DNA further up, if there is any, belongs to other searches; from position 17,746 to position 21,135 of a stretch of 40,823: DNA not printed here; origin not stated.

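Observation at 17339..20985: Giant signal-less protein ending in a GxSxG lipase-like module, translationally coupled to a small membrane protein: candidate polymorphic toxin-immunity pair with no known secretion system nearby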

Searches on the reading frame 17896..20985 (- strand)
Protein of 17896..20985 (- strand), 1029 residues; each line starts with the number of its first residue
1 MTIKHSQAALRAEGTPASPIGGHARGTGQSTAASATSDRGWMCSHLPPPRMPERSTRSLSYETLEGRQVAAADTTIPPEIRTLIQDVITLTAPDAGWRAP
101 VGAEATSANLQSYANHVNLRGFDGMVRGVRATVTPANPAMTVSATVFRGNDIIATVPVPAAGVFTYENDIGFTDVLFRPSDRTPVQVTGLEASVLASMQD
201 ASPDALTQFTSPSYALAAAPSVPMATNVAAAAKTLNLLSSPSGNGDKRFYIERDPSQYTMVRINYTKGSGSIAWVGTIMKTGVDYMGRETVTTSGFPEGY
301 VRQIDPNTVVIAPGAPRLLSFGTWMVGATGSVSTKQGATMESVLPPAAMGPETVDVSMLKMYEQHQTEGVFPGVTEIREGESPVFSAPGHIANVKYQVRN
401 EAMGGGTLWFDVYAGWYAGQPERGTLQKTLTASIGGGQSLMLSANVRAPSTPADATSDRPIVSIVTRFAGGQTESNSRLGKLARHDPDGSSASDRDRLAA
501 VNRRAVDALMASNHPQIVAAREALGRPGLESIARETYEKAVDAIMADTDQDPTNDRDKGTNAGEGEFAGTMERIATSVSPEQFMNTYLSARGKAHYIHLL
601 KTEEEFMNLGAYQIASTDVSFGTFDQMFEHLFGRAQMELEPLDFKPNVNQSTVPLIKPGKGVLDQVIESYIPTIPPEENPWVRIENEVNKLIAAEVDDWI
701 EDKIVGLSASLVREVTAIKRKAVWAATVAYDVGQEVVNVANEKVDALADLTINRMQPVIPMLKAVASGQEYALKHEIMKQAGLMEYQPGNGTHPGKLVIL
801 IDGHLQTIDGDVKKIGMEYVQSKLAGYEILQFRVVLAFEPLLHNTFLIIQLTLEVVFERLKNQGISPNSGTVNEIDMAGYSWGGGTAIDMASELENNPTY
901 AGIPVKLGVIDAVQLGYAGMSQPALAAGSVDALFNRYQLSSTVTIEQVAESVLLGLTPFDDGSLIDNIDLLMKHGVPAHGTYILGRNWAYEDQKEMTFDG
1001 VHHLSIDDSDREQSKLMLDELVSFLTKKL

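Call 3: search_protein_families(library=pfam, proteins=[window:17896-20985:-], max_evalue=1)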
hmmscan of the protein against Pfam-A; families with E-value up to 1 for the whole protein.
window:17896-20985:- (1029 aa): 0 families

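Call 4: search_protein_families(library=ncbifam, proteins=[window:17896-20985:-], max_evalue=1)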
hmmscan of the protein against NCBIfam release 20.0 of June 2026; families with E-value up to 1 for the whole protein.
window:17896-20985:- (1029 aa): 0 families

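Call 5: search_solved_structures(query=window:17896-20985:-, max_evalue=10, show_alignments=3)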
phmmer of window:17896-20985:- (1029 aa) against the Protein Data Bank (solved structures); distinct sequences matched with E-value up to 10: 1.
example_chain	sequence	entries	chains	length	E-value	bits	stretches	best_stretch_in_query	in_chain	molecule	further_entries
9iar_C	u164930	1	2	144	0.46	11.7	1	397-449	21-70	nanobody Nb11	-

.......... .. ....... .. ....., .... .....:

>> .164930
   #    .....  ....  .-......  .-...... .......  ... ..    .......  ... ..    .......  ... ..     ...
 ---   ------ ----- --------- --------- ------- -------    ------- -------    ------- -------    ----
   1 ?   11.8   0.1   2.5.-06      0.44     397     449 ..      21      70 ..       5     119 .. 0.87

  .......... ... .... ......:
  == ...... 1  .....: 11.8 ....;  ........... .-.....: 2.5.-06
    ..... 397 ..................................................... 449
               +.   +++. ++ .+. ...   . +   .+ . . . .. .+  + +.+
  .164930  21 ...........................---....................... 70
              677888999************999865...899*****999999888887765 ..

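Call 8: find_homologous_proteins(query=window:17896-20985:-, max_evalue=0.001)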
Query window:17896-20985:- (1029 aa): 10 proteins with E <= 0.001 among 8000 candidates.
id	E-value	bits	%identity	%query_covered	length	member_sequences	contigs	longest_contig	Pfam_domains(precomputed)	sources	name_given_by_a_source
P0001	0.0e+0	2193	100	95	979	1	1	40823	-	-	-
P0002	0.0e+0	1116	53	95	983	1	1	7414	-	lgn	-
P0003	1.5e-229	783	42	93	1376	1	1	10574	PF25174.2,PF24814.2,PF23381.2,PF25171.2,PF23414.2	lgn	-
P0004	1.2e-154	535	49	52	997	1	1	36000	-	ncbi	-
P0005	6.6e-144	499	52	44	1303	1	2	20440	-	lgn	-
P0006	1.9e-133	465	51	44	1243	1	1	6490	-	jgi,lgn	jgi:hypothetical protein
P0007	1.4e-111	393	47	44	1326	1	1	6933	-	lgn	-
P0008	4.2e-107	378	44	47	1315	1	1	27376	-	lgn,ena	-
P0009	3.0e-106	375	46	43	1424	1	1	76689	PF25174.2,PF23381.2,PF25175.2,PF23414.2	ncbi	-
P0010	4.5e-82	295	36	48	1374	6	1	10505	PF25174.2,PF24814.2,PF23381.2,PF25173.2,PF25171.2,PF12894.14,PF24807.2,PF23414.2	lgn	-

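Call 11: find_encoding_contigs(protein=P0002, flank=10000, max_places=3)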
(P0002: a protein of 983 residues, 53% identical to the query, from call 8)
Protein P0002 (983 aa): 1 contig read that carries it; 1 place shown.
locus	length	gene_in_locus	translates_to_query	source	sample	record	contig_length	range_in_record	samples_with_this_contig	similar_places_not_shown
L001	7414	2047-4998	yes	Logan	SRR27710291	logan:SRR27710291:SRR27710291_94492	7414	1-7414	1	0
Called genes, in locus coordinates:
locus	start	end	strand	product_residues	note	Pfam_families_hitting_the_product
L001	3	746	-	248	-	?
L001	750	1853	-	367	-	PF18920:DUF5671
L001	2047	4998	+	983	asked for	-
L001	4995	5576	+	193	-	-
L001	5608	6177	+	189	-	-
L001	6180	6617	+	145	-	-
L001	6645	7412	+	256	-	?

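Call 12: find_encoding_contigs(protein=P0003, flank=10000, max_places=3)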
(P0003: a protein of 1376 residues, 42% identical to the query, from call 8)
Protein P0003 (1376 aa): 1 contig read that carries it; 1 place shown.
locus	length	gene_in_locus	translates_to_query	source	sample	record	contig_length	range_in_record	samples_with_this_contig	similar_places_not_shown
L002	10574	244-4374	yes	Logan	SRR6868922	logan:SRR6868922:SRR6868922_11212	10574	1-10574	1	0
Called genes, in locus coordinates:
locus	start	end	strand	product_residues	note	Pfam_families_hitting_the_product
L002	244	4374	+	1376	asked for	PF23414:Beta-prop_EML_2 (weak), PF24814:WD40_Prp19 (weak), PF25174:Beta-prop_THOC3 (weak), PF23381:Beta-prop_IFT122_1st (weak), PF25171:Beta-prop_WDR36-Utp21_1st (faint)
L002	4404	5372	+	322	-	-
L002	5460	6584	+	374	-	-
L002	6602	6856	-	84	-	-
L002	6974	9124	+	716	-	PF22745:Nlig-Ia, PF01653:DNA_ligase_aden, PF03120:OB_DNA_ligase, PF03119:DNA_ligase_ZBD, PF14520:HHH_5 (faint), PF12826:HHH_2 (weak), PF00533:BRCT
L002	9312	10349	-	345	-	PF00211:Guanylate_cyc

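Call 14: find_encoding_contigs(protein=P0004, flank=10000, max_places=3)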
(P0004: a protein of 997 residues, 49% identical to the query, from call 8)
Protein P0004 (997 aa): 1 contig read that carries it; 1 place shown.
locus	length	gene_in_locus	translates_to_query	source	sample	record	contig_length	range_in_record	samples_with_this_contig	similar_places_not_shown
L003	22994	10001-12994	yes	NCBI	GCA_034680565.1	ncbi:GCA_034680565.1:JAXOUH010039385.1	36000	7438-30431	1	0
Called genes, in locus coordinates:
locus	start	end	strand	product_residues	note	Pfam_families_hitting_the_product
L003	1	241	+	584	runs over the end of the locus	-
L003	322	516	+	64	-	-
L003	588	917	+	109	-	-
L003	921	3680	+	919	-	PF00690:Cation_ATPase_N, PF00122:E1-E2_ATPase, PF00702:Hydrolase, PF13246:Cation_ATPase, PF12710:HAD, PF08282:Hydrolase_3 (faint), PF00689:Cation_ATPase_C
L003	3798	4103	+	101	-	-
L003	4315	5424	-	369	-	PF03144:GTP_EFTU_D2 (weak), PF00679:EFG_C, PF21018:BipA_C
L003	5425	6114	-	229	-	PF00009:GTP_EFTU, PF01926:MMR_HSR1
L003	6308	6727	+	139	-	-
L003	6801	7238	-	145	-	PF01035:DNA_binding_1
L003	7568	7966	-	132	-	PF01740:STAS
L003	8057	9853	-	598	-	PF14716:HHH_8, PF14520:HHH_5 (faint), PF14791:DNA_pol_B_thumb, PF02811:PHP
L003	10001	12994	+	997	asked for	-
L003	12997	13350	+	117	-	-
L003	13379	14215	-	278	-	-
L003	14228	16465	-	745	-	-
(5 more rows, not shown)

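Call 15: find_encoding_contigs(protein=P0009, flank=10000, max_places=3)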
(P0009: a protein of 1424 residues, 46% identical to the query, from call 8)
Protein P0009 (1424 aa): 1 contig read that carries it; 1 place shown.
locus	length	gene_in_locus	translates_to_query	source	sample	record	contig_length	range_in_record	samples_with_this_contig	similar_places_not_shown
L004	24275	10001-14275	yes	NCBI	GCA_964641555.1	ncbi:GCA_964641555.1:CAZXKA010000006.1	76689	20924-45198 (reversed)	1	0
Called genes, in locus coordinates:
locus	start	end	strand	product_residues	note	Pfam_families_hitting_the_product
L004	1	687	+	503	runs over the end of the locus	-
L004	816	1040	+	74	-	-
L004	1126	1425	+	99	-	-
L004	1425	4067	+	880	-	PF00690:Cation_ATPase_N, PF00122:E1-E2_ATPase, PF00702:Hydrolase, PF13246:Cation_ATPase, PF12710:HAD (weak), PF08282:Hydrolase_3 (faint), PF00689:Cation_ATPase_C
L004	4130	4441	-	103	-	-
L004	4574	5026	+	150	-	-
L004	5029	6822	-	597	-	PF00009:GTP_EFTU, PF01926:MMR_HSR1 (weak), PF03144:GTP_EFTU_D2, PF22042:EF-G_D2, PF00679:EFG_C, PF21018:BipA_C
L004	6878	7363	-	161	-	PF01035:DNA_binding_1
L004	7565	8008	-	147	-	PF00903:Glyoxalase, PF13669:Glyoxalase_4 (weak)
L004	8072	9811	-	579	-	PF14716:HHH_8, PF14791:DNA_pol_B_thumb, PF02811:PHP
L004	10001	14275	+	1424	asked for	PF23414:Beta-prop_EML_2 (faint), PF25175:Beta-prop_WDR5 (weak), PF23381:Beta-prop_IFT122_1st, PF25174:Beta-prop_THOC3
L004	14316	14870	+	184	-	-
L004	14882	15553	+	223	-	-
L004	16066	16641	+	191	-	PF00856:SET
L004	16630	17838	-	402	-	PF00512:HisKA, PF02518:HATPase_c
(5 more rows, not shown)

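Call 18: find_related_loci(query=A1, collection=genome_contigs, flank=10000)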
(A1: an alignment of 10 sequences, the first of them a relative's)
Query A1 (979 aa) in genome_contigs; peptide patterns used: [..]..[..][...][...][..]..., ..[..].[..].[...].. (x = any residue, [..] = any of these).
23 stretches matched a pattern; 3 encode a relative of the query (tblastn E <= 1e-3); 3 distinct loci.
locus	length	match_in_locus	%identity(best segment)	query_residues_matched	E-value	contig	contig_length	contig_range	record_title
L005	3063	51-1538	56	26-499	0e+0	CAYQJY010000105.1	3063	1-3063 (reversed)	MAG TPA_asm: uncultured Candidatus Peribacteria bacterium isolate SRP192515_co1_11 genome assembly, contig: NODE_38511_l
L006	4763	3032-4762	48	26-586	8e-167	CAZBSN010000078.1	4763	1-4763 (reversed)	MAG TPA_asm: uncultured Candidatus Peribacteria bacterium isolate SRP136066_co1_220 genome assembly, contig: NODE_32524_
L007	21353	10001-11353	46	44-488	7e-107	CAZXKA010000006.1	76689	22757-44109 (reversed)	MAG TPA_asm: uncultured Candidatus Peribacteria bacterium isolate binchicken_co105_396 genome assembly, contig: NODE_359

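Call 37: search_protein_families(library=pfam, proteins=[P0004, P0005, P0006, P0007, P0008, P0009, P0010], max_evalue=0.1)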
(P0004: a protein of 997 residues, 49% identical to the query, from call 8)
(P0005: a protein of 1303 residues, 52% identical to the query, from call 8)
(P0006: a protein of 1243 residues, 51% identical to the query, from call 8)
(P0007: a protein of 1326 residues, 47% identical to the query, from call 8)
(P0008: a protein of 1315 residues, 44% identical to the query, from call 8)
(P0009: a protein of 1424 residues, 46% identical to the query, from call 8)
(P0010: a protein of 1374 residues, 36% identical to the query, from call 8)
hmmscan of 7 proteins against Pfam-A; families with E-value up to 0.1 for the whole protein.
P0004 (997 aa): 5 families
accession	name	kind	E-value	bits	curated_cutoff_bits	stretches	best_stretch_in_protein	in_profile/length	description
PF00151.25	Lipase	-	8.5e-05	22.5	27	1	714-838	64-185/336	Lipase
PF00561.26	Abhydrolase_1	-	0.0011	19.1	25.8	1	724-837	4-107/245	alpha/beta hydrolase fold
PF20434.5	BD-FAE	-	0.015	15.2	26.8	1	718-818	11-111/215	BD-FAE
PF00975.26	Thioesterase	-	0.021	15.5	26.4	1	798-831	68-101/226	Thioesterase domain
PF07859.19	Abhydrolase_3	-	0.043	14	25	1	779-868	54-141/210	alpha/beta hydrolase fold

P0005 (1303 aa): 1 family
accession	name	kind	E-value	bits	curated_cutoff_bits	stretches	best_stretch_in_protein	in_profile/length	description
PF11454.13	DUF3016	-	0.026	14.8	25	1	1102-1143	60-102/139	Protein of unknown function (DUF3016)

P0006 (1243 aa): 2 families
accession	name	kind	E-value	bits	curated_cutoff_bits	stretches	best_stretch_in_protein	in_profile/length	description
PF07081.18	DUF1349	-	0.03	14.4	32.4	0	503-575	106-172/179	Protein of unknown function (DUF1349)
PF21860.1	Replitron_C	-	0.081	13.8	27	0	217-252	17-52/77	Replitron, C-terminal domain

P0007 (1326 aa): 1 family
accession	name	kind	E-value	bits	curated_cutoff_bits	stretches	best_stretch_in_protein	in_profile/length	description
PF01551.29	Peptidase_M23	-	0.068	13.8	28.7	0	1082-1180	10-89/96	Peptidase family M23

P0008 (1315 aa): 0 families

P0009 (1424 aa): 10 families
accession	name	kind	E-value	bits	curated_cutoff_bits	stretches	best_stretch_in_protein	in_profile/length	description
PF25174.1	Beta-prop_THOC3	-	1.5e-10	41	305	1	55-285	12-251/272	THOC3 beta-propeller domain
PF23414.1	Beta-prop_EML_2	-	1e-05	25.5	90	1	55-129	49-127/266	Echinoderm microtubule-associated protein second beta-propeller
PF25173.1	Beta-prop_WDR3_1st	-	4.4e-05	23.7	154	1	55-161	39-150/184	WDR3 first beta-propeller domain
PF25171.1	Beta-prop_WDR36-Utp21_1st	-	5.5e-05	23.2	80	1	59-168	122-236/266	WDR36/Utp21 first beta-propeller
PF24814.1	WD40_Prp19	-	0.00021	20.9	320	1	55-119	145-211/281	Prp19 WD40 domain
PF25168.1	Beta-prop_WDR36-Utp21_2nd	-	0.0023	17.7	84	1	60-152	213-307/335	WDR36/Utp21 second beta-propeller domain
PF13570.13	Beta-prop_ACSF4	-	0.004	17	133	1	66-234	28-203/329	Beta-alanine-activating enzyme, beta-propeller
PF25172.1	Beta-prop_WDR3_2nd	-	0.058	13.1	140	0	58-111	51-106/293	WDR3 second beta-propeller domain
PF12894.13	ANAPC4_WD40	-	0.078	13.7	22.9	0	56-83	49-76/91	Anaphase-promoting complex subunit 4 WD40 domain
PF24796.1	WDR55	-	0.089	12.2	200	0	33-104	83-154/296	WDR55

P0010 (1374 aa): 15 families
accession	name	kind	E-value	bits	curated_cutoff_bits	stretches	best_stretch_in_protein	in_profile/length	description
PF23414.1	Beta-prop_EML_2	-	3.7e-12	46.6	90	2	66-135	49-119/266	Echinoderm microtubule-associated protein second beta-propeller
PF25171.1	Beta-prop_WDR36-Utp21_1st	-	1.9e-11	44.4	80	1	74-174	126-229/266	WDR36/Utp21 first beta-propeller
PF25173.1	Beta-prop_WDR3_1st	-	1.9e-09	37.9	154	2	67-128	40-101/184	WDR3 first beta-propeller domain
PF25174.1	Beta-prop_THOC3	-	9.6e-09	35.1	305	1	68-169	59-160/272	THOC3 beta-propeller domain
PF24814.1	WD40_Prp19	-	2.8e-07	30.3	320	1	66-133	145-212/281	Prp19 WD40 domain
PF23410.3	Beta-prop_VPS8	-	2.6e-06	27.1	28.9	1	224-292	27-100/358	Vps8 beta-propeller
PF12894.13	ANAPC4_WD40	-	4.6e-06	27.2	22.9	0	66-99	48-81/91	Anaphase-promoting complex subunit 4 WD40 domain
PF24807.1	WD40_CDC20-Fz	-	1.6e-05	24.8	200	2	71-174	23-127/292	CDC20/Fizzy WD40 domain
PF24796.1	WDR55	-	5e-05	22.9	200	0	66-186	17-141/296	WDR55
PF00151.25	Lipase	-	0.00019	21.3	27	1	1080-1213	62-184/336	Lipase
PF23756.1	Beta-prop_HPS5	-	0.0064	16.2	34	0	71-124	32-85/328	HPS5 beta propeller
PF25172.1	Beta-prop_WDR3_2nd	-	0.0068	16.1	140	1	63-128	45-110/293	WDR3 second beta-propeller domain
PF24817.1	WD40_WDHD1_1st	-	0.018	14.7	109.9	1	67-170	55-160/291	WDHD1 first WD40 domain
PF23389.1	Beta-prop_WDR19_1st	-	0.018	14.5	27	0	69-129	11-70/325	WDR19 first beta-propeller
PF13360.13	PQQ_2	-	0.092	12.8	27.6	0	198-246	2-50/233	Outer membrane protein assembly factor BamB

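Call 41: find_encoding_contigs(protein=P0008, flank=8000, max_places=2)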
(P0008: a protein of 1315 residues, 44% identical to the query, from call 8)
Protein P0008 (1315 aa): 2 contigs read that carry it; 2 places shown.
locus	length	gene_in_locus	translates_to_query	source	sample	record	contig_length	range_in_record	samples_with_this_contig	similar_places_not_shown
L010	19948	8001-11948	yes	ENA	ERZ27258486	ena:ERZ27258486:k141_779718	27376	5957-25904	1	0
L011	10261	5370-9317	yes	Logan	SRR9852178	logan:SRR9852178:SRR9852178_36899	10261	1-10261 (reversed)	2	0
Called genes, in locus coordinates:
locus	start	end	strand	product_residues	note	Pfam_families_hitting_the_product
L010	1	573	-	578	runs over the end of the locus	PF14716:HHH_8, PF14791:DNA_pol_B_thumb, PF02811:PHP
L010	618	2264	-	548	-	PF00512:HisKA, PF02518:HATPase_c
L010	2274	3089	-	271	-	-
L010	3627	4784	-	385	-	PF07690:MFS_1, PF12832:MFS_1_like, PF07690:MFS_1 (weak)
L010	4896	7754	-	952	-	-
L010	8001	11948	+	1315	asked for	-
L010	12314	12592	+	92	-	-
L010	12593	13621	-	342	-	PF00437:T2SSE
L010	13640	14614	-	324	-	-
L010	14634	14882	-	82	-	-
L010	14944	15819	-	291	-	PF05090:HTTM (weak)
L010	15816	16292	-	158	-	-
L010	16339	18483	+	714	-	PF22745:Nlig-Ia, PF01653:DNA_ligase_aden, PF03120:OB_DNA_ligase, PF03119:DNA_ligase_ZBD, PF12826:HHH_2 (weak), PF00533:BRCT, PF16589:BRCT_2 (weak)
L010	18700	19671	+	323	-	PF00149:Metallophos (faint), PF12850:Metallophos_2 (faint)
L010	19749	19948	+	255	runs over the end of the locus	-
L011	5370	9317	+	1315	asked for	-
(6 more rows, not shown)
